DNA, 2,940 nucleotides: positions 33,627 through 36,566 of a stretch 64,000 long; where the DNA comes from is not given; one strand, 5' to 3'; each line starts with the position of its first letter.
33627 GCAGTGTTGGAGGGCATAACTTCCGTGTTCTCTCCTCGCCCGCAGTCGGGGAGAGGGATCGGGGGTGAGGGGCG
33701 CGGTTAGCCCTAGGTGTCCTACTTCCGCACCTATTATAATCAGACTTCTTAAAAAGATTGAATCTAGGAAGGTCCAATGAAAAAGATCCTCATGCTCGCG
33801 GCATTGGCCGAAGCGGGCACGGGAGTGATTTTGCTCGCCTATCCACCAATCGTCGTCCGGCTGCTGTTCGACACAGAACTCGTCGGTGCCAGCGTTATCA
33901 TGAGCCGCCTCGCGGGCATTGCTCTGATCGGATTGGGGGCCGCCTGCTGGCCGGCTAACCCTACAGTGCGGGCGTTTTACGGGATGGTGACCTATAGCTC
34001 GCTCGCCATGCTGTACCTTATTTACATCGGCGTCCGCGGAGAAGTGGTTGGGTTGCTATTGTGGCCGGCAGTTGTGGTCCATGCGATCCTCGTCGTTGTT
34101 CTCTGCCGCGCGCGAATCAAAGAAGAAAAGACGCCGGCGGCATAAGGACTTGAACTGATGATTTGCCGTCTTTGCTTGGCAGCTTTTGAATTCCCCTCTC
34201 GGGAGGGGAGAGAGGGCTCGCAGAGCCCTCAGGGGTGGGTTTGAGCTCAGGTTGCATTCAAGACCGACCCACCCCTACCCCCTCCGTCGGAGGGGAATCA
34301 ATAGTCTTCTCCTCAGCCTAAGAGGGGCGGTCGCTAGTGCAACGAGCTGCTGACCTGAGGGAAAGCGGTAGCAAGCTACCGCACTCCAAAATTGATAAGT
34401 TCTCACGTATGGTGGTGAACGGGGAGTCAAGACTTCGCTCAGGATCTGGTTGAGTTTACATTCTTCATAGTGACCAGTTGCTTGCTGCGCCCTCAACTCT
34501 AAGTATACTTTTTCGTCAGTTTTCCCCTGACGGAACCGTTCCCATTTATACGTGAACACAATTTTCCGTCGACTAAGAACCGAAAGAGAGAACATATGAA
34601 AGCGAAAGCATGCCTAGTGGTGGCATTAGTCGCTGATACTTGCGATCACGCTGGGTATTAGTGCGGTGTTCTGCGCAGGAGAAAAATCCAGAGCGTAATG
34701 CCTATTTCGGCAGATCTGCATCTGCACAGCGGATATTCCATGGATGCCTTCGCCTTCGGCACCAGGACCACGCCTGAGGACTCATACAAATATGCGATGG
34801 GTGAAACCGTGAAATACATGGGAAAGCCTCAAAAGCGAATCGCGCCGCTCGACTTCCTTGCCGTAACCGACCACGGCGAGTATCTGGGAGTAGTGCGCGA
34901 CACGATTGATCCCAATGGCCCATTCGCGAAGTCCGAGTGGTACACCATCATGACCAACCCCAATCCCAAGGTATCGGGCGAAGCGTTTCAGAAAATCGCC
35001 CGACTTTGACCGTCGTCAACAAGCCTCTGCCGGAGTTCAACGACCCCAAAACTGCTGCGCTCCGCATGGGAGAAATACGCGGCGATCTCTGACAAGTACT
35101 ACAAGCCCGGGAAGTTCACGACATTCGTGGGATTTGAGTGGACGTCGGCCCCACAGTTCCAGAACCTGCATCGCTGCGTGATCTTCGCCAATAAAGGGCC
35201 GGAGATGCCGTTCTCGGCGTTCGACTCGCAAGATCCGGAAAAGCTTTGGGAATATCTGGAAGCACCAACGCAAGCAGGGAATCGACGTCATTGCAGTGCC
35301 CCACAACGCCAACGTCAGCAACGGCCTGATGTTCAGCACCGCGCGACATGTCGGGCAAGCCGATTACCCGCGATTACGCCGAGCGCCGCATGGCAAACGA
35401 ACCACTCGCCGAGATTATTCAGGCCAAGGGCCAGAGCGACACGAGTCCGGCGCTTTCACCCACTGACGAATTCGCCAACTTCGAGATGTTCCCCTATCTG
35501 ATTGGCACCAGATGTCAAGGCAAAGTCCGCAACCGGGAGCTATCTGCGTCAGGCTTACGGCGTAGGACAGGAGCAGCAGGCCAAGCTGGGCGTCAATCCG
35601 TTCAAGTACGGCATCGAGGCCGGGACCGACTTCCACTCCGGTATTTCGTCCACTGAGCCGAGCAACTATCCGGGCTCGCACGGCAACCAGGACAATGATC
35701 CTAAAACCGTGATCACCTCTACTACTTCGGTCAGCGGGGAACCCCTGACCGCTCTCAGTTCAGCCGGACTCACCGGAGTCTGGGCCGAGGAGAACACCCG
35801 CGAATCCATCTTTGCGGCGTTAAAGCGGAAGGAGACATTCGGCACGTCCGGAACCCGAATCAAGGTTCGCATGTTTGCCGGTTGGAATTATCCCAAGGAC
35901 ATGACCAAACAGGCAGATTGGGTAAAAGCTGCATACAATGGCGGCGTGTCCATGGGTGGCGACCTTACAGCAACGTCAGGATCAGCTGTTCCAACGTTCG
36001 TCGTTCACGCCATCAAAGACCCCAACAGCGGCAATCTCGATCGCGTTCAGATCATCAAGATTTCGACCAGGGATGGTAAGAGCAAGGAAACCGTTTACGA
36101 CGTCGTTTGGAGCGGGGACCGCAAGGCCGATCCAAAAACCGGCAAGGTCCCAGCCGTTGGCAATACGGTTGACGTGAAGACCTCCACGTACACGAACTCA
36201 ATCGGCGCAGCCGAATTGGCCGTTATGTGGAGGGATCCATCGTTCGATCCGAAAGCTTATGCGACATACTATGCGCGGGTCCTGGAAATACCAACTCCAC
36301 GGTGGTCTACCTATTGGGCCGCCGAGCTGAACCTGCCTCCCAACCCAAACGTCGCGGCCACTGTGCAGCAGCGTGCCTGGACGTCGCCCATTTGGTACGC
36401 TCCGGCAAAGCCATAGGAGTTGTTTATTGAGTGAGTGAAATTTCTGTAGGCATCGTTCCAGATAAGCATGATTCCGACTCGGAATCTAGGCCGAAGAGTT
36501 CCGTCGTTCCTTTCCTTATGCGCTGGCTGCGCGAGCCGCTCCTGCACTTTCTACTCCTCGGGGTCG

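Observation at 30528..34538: Conserved 5' leader shared by two diverged DUF3604-like paralogs, one intact high-GC copy and one decayed native-GC copy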

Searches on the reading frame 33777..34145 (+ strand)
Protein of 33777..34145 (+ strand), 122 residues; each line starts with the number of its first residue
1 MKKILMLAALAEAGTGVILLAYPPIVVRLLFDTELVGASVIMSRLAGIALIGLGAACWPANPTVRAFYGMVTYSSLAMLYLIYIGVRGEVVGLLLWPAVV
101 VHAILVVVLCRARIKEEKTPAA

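Call 10: search_protein_families(library=pfam, proteins=[window:33777-34145:+], max_evalue=0.01)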
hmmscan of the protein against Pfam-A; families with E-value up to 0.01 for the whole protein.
window:33777-34145:+ (122 aa): 0 families

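Call 33: find_encoding_contigs(protein=window:33777-34145:+, flank=8000, max_places=10)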
Protein window:33777-34145:+ (122 aa): no gene with exactly this product is on record in the collection.

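Call 66: search_protein_families(library=ncbifam, proteins=[window:33777-34145:+], max_evalue=0.001)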
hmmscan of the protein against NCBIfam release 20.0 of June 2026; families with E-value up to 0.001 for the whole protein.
window:33777-34145:+ (122 aa): 0 families

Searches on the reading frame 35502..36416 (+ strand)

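Call 10: search_protein_families(library=pfam, proteins=[window:35502-36416:+], max_evalue=0.01)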
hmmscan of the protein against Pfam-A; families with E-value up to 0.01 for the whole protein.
window:35502-36416:+ (304 aa): 1 family
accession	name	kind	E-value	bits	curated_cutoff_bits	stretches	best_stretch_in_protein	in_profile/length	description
PF12228.14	DUF3604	-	4.1e-111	372.7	20.4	1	8-301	296-591/591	Protein of unknown function (DUF3604)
